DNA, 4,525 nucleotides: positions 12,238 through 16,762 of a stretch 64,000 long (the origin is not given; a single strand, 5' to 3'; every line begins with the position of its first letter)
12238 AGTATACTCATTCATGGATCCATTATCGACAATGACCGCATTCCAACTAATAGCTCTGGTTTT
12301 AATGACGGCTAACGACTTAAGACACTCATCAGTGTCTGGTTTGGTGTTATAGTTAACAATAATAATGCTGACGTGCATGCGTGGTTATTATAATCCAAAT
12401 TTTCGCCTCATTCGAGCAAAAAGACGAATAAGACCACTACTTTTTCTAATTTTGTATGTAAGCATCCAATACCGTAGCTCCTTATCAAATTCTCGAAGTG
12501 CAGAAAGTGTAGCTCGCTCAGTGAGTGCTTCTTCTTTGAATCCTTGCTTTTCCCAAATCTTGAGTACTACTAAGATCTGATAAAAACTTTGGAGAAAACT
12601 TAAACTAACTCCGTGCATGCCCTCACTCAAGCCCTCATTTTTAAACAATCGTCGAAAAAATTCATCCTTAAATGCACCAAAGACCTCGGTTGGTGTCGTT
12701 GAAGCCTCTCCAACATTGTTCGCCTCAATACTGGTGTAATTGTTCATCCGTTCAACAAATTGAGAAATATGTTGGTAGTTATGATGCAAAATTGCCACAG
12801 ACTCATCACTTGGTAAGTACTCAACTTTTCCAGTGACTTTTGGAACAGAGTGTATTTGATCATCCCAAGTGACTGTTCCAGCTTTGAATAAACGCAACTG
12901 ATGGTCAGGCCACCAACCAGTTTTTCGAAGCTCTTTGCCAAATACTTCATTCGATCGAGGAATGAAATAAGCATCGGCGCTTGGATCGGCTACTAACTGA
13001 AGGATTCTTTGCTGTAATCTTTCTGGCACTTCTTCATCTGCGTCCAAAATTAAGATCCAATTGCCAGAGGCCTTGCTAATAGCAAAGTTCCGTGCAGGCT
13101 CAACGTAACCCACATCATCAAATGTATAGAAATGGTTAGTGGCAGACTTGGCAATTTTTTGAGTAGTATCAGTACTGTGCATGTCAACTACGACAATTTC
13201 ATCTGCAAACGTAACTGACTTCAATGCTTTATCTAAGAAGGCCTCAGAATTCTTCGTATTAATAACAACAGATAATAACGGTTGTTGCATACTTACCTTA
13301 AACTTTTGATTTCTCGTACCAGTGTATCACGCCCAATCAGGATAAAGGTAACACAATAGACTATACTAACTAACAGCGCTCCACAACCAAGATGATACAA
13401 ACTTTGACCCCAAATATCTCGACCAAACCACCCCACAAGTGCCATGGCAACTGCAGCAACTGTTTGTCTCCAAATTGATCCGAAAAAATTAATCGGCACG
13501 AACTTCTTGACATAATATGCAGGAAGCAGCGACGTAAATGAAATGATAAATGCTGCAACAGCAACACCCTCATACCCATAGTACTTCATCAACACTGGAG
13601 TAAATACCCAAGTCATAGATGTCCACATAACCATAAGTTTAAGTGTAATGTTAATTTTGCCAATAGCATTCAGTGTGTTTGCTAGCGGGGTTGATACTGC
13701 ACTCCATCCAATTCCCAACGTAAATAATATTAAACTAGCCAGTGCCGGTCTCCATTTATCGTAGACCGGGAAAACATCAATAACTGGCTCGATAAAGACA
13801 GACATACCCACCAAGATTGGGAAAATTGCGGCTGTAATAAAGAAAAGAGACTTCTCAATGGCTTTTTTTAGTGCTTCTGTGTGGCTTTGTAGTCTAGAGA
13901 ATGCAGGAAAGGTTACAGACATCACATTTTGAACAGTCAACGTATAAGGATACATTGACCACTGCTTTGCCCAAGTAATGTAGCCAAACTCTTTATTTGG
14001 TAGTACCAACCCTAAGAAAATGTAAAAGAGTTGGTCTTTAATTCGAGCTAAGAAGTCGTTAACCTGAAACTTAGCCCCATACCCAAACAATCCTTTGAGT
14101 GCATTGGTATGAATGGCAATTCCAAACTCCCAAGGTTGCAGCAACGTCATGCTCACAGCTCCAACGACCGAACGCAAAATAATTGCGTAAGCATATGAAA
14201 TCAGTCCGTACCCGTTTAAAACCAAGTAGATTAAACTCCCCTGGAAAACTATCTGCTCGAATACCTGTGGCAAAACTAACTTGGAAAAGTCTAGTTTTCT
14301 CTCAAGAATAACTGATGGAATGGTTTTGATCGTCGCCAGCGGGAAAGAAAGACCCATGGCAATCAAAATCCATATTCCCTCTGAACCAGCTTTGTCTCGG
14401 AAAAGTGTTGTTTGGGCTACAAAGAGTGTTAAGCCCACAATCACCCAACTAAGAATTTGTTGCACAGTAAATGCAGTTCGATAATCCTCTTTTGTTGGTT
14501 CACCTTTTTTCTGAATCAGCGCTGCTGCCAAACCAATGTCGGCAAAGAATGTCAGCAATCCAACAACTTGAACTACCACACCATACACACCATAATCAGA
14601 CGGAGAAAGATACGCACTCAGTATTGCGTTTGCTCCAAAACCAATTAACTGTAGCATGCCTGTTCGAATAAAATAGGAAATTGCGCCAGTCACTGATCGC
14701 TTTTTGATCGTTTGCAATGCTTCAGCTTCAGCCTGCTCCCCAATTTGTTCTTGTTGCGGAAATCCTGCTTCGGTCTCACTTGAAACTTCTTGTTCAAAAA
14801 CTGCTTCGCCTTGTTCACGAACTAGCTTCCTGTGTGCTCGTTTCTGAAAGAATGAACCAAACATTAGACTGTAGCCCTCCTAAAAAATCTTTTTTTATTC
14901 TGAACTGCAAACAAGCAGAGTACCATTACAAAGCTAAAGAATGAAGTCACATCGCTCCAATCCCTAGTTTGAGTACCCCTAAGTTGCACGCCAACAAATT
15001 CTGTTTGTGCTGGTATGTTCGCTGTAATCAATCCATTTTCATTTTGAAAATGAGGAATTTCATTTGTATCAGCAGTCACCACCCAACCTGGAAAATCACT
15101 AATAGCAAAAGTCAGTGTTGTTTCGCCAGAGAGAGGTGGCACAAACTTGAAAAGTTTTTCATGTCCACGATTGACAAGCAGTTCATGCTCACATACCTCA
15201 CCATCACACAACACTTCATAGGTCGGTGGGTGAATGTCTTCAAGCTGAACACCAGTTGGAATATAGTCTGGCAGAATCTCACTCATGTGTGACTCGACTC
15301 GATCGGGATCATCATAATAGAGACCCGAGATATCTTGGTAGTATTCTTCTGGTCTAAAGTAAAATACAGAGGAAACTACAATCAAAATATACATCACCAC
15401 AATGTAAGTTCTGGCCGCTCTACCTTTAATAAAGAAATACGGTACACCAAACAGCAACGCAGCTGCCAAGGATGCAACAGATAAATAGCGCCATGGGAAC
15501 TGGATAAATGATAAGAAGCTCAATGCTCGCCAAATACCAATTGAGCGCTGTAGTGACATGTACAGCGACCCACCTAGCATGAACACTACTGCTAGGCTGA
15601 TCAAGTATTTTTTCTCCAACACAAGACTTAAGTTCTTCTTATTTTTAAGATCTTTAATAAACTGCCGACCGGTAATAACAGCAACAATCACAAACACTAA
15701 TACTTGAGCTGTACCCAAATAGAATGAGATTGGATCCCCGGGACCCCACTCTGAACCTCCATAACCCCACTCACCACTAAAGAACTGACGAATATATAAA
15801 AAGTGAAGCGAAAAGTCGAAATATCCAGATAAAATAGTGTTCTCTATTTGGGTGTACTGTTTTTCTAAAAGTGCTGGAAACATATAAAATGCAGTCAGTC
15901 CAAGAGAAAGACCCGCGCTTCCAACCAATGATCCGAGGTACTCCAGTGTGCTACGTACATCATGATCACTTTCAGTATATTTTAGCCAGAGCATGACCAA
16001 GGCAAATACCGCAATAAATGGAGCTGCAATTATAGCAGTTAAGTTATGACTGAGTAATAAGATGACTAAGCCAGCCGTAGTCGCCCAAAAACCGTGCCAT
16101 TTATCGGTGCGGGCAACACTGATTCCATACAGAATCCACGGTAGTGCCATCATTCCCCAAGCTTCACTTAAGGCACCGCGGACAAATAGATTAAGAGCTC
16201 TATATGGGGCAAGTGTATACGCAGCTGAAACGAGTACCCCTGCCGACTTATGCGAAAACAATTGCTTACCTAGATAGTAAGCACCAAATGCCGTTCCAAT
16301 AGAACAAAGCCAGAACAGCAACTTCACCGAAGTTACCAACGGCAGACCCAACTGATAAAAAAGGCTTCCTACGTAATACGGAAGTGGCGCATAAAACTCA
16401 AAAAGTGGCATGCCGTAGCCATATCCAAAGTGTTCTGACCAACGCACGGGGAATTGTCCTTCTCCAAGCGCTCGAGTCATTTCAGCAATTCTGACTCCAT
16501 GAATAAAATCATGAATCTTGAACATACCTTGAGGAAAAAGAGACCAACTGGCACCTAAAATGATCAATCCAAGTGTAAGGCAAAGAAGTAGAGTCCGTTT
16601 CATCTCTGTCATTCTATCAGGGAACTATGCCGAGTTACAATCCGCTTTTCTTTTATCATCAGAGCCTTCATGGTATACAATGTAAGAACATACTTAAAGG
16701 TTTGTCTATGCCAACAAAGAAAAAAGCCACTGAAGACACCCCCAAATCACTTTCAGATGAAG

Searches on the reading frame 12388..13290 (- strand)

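Call 61: search_protein_families(library=ncbifam, proteins=[window:12388-13290:-], max_evalue=0.00001)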
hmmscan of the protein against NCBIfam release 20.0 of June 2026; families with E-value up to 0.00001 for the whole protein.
window:12388-13290:- (300 aa): 6 families
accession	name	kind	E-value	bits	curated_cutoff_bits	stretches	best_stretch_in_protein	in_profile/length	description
TIGR04283.1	glyco_like_mftF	equivalog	9.6e-10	38.4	182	1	6-107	1-104/221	TIGR04283 family arsenosugar biosynthesis glycosyltransferase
NF007482.0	PRK10073.1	equivalog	2.1e-09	36.9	423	1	2-103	4-113/334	glycosyltransferase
NF047683.1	TeichurnBiosyTuaG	equivalog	3.2e-08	33.5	400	1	2-96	4-108/252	teichuronic acid biosynthesis protein TuaG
TIGR04195.1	S_glycosyl_SunS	equivalog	1.5e-06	27.3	350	1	4-90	57-146/421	SunS family peptide S-glycosyltransferase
NF050050.1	ProtGlycPglI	equivalog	1.8e-06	27.5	500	1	4-93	2-101/306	GalNAc(5)-diNAcBac-PP-undecaprenol beta-1,3-glucosyltransferase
NF041875.1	EPS_EpsD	equivalog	6.7e-06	25.7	370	1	6-98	1-102/325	exopolysaccharide biosynthesis glycosyltransferase EpsD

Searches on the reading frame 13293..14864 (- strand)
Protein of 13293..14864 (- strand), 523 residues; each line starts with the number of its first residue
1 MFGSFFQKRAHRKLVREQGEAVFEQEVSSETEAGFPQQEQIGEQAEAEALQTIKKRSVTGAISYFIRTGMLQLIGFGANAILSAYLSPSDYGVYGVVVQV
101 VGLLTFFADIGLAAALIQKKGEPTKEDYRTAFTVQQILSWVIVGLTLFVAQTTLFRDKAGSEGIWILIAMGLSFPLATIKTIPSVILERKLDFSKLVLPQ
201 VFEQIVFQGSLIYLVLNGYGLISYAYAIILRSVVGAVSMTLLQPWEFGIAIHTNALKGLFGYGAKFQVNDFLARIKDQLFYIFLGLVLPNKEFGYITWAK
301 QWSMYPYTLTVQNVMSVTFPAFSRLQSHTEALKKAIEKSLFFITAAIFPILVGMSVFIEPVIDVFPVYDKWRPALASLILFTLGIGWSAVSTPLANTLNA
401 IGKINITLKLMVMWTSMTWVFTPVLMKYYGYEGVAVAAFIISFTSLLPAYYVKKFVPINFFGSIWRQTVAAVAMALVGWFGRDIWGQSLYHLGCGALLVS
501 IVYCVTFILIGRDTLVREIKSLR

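Call 61: search_protein_families(library=ncbifam, proteins=[window:13293-14864:-], max_evalue=0.00001)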
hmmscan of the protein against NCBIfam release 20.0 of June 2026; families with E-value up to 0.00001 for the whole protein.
window:13293-14864:- (523 aa): 3 families
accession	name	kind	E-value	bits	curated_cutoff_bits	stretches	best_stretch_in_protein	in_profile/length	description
NF058658.1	Oglyco_Wzx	exception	6.9e-29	101.2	720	1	51-505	4-458/478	O-glycosylation flippase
NF007773.0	PRK10459.1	equivalog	1.4e-26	93.6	273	1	53-521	3-477/492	MOP flippase family protein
NF047674.1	TeichurnBiosyTuaB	equivalog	3.5e-17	62.6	580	1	51-447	2-394/469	teichuronic acid biosynthesis protein TuaB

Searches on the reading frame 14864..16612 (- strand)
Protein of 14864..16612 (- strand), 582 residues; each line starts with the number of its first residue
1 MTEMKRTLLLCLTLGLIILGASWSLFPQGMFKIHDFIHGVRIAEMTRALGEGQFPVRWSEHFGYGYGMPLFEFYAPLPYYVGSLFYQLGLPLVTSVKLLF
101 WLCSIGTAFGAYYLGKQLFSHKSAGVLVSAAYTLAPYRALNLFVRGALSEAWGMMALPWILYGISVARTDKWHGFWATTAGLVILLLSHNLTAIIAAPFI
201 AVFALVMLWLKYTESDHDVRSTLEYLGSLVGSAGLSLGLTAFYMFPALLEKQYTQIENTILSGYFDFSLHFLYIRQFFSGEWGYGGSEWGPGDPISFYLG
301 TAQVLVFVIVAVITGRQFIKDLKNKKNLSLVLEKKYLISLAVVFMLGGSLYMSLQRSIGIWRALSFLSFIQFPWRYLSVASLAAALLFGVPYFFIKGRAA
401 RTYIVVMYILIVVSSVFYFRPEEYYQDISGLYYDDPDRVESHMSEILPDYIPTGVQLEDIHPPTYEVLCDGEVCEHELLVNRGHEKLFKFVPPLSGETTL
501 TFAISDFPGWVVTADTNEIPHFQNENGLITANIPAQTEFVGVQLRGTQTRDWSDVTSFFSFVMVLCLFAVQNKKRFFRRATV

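Call 60: search_protein_families(library=pfam, proteins=[window:14864-16612:-], max_evalue=0.1)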
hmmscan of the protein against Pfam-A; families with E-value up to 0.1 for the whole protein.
window:14864-16612:- (582 aa): 2 families
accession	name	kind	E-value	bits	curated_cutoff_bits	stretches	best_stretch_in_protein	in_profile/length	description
PF10131.15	PTPS_related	-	2.8e-08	33.1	26.4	1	71-426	1-314/621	6-pyruvoyl-tetrahydropterin synthase related domain; membrane protein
PF11847.13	GT-C_AftD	-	0.00043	18.8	26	1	84-217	63-191/661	Alpha-(1->3)-arabinofuranosyltransferase, N-terminal GT-C domain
